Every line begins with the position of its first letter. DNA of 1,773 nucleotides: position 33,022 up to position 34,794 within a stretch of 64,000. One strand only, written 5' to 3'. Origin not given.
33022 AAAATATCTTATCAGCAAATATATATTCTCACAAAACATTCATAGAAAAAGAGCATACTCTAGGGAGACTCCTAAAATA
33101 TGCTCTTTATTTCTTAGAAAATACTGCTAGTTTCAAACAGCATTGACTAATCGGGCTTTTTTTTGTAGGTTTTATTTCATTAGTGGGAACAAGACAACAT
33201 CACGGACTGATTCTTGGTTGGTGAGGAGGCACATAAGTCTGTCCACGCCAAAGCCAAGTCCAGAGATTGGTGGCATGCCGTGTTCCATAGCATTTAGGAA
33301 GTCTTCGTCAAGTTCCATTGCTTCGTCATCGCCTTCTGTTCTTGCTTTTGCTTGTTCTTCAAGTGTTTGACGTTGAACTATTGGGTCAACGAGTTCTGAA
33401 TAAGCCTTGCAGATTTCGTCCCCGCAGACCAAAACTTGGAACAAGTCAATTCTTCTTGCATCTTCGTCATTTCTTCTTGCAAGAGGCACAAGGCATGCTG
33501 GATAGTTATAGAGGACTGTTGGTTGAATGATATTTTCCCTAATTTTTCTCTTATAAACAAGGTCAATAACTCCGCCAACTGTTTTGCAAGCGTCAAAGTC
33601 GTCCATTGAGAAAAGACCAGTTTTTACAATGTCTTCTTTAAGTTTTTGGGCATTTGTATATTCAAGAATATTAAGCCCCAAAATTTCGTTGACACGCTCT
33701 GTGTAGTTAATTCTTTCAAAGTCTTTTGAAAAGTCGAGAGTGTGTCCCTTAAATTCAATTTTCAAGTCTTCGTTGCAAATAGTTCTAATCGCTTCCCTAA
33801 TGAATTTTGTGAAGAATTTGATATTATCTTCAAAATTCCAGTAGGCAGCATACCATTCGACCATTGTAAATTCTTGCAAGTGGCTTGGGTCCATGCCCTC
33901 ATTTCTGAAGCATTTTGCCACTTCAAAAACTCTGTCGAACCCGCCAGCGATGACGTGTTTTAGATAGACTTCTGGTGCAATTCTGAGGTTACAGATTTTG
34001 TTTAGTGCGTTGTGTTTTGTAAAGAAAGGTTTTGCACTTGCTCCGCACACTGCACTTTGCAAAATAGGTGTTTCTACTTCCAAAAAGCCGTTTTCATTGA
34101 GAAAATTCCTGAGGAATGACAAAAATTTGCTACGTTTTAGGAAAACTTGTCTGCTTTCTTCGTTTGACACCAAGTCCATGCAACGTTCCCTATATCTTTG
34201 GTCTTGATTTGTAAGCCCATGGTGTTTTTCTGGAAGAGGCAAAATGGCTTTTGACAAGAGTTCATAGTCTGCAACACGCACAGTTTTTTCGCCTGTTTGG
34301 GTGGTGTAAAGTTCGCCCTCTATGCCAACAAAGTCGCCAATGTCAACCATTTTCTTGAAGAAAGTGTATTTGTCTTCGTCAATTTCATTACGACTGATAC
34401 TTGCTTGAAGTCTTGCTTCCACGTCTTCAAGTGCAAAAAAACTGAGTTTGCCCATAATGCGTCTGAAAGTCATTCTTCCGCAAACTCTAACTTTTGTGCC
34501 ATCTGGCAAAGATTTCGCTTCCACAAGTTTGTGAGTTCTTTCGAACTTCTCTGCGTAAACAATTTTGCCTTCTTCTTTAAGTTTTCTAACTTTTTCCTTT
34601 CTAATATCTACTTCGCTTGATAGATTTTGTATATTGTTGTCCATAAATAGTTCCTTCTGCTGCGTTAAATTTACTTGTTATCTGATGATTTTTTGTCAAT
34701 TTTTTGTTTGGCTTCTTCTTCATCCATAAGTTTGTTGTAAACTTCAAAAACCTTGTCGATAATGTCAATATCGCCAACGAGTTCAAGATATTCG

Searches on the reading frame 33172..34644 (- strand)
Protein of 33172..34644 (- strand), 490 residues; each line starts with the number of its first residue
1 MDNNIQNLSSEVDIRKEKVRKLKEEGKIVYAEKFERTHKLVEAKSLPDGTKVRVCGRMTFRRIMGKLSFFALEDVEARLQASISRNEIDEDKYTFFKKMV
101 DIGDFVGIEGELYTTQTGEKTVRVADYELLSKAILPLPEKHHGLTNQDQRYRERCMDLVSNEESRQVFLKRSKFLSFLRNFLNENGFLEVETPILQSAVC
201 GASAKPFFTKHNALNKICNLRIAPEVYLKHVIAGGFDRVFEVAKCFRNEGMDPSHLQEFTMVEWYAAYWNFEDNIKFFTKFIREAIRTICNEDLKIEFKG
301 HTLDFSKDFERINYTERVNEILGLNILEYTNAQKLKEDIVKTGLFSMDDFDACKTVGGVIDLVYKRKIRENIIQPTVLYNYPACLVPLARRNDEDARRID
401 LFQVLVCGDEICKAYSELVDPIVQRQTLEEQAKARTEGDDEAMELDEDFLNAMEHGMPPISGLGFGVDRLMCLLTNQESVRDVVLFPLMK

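Call 7: search_protein_families(library=pfam, proteins=[window:33172-34644:-], max_evalue=0.01)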
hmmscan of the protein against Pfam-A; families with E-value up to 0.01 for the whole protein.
window:33172-34644:- (490 aa): 3 families
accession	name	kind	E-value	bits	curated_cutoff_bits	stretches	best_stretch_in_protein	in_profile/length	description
PF00152.25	tRNA-synt_2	-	9.3e-78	261.8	25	1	147-489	2-307/308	tRNA synthetases class II (D, K and N)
PF01336.31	tRNA_anti-codon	-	1.4e-11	44.6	27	1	52-130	1-75/75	OB-fold nucleic acid binding domain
PF01409.25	tRNA-synt_2d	-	0.00014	21.9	19.8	1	238-303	104-167/246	tRNA synthetases class II core domain (F)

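Call 9: find_encoding_contigs(protein=window:33172-34644:-, flank=10000, max_places=10)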
Protein window:33172-34644:- (490 aa): no gene with exactly this product is on record in the collection.

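Call 11: find_related_loci(query=window:33172-34644:-, collection=genome_contigs, flank=10000)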
Query window:33172-34644:- (490 aa) in genome_contigs; peptide patterns used: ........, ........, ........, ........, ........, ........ (x = any residue, [..] = any of these).
446 stretches matched a pattern; 374 encode a relative of the query (tblastn E <= 1e-3); the best 80 are kept; 80 distinct loci.
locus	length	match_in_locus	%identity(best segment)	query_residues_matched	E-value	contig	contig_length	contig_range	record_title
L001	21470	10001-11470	100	1-490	0e+0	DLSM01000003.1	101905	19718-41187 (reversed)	MAG TPA_asm: Christensenella sp. UBA7862 UBA7862_contig_314, whole genome shotgun sequence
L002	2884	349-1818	99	1-490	0e+0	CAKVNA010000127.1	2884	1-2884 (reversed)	MAG: uncultured Clostridia bacterium isolate REFINED_METABAT215_TOP10_CONTIGS_1500_ASSEMBLY_K77_MERGED__Hadza_MoBio_hadz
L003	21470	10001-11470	95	1-490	0e+0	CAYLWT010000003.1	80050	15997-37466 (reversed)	MAG TPA_asm: uncultured Christensenella sp. isolate binchicken_co354_299 genome assembly, contig: NODE_157_length_80050_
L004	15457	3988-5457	90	1-490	0e+0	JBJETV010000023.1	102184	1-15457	MAG: Christensenellales bacterium isolate LOHA39_bin.010 NODE_86_length_102184_cov_9.803572, whole genome shotgun sequen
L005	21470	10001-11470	90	1-490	0e+0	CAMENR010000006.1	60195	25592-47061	MAG: uncultured Clostridia bacterium isolate SRR11489746_bin.94_metaWRAP_v1.3_MAG genome assembly, contig: ERZ11466724.4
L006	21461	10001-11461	83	4-490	0e+0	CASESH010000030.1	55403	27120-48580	uncultured Christensenella sp. isolate CO.B22.metabat-bins.104 genome assembly, contig: CO.B22.metabat-bins.104.fa_k141_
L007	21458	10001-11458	83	4-489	0e+0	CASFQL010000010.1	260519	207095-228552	uncultured Christensenella sp. isolate SI.O16.metabat-bins.132 genome assembly, contig: SI.O16.metabat-bins.132.fa_k141_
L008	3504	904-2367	83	4-490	0e+0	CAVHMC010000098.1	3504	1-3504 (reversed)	Oscillospiraceae bacterium isolate H07682-L1_cleanbin_000041 genome assembly, contig: Spades_H07682-L1_contig_17806, who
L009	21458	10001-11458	83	5-490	0e+0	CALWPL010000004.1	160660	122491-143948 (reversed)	MAG: uncultured Clostridia bacterium isolate BRZ_E__bin128 genome assembly, contig: BRZ_E__NODE_88_length_160660_cov_8.7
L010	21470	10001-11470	82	1-490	0e+0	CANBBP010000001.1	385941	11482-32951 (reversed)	MAG TPA_asm: uncultured Clostridia bacterium isolate SRR15322613_bin.3_metawrap_v1.3_MAG genome assembly, contig: NODE.1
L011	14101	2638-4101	83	4-490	0e+0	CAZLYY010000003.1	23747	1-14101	MAG TPA_asm: uncultured Christensenella sp. isolate binchicken_co354_253 genome assembly, contig: NODE_2089_length_23747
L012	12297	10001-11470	82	1-490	0e+0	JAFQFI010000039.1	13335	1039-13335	MAG: Clostridia bacterium isolate RGIG1768 Goat_Cecum-4__c409199, whole genome shotgun sequence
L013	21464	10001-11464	82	4-490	0e+0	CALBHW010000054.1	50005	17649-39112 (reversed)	MAG TPA_asm: uncultured Clostridia bacterium isolate SRR1747054_bin.4_CONCOCT_v1.1_MAG genome assembly, contig: ERZ80828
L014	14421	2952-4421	81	1-490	0e+0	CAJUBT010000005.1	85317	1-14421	MAG TPA_asm: uncultured Christensenella sp. isolate MGBC128010 genome assembly, contig: MGBC128010.5, whole genome shotg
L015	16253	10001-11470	81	1-490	0e+0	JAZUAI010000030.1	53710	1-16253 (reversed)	MAG: Clostridia bacterium isolate T1900045320_YK20190009.MAGScoT_cleanbin_000022 SGB_6350_k141_1490199, whole genome sho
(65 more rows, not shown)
